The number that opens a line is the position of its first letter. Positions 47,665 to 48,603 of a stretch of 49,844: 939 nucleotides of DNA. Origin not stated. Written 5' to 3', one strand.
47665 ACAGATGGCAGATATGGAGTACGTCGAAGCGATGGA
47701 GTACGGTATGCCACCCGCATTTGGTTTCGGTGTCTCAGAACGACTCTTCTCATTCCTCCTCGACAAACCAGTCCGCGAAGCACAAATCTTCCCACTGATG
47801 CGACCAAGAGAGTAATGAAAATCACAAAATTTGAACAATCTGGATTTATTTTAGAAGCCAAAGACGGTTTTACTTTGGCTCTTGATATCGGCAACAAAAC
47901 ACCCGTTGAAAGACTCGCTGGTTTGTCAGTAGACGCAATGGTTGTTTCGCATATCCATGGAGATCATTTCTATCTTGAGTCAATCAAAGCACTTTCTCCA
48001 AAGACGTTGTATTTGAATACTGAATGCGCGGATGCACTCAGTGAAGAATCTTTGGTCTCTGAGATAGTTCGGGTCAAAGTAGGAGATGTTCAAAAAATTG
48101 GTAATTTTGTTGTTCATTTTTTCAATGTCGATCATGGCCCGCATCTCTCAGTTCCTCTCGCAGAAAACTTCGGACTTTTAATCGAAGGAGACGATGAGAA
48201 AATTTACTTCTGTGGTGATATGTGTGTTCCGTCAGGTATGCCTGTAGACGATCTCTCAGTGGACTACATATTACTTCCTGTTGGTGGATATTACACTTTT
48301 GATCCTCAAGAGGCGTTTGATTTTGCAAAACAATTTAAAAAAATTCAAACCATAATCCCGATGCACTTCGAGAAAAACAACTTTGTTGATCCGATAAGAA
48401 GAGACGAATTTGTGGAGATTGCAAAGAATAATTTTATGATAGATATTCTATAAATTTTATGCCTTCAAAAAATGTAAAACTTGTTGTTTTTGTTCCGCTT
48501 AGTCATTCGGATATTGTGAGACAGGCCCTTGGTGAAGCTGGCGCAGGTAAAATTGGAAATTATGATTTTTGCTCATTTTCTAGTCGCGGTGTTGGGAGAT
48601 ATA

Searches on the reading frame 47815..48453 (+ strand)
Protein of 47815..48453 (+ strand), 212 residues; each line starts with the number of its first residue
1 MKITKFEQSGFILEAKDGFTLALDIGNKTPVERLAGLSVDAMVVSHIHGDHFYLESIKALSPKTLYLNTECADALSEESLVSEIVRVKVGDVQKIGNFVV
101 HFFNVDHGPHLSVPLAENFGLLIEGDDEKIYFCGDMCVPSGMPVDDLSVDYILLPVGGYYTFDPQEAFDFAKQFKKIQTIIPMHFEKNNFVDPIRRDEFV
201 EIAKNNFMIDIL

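Call 59: search_protein_families(library=pfam, proteins=[window:47815-48453:+], max_evalue=0.001)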
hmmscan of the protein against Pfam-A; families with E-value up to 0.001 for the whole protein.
window:47815-48453:+ (212 aa): 3 families
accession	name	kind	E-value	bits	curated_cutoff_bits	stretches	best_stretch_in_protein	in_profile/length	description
PF13483.12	Lactamase_B_3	-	1.3e-17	64.7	24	1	2-184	1-160/160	Beta-lactamase superfamily domain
PF12706.13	Lactamase_B_2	-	1.4e-11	44.8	27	1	37-185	29-200/200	Beta-lactamase superfamily domain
PF00753.33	Lactamase_B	-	0.00098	19.5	22.7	0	32-176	37-183/196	Metallo-beta-lactamase superfamily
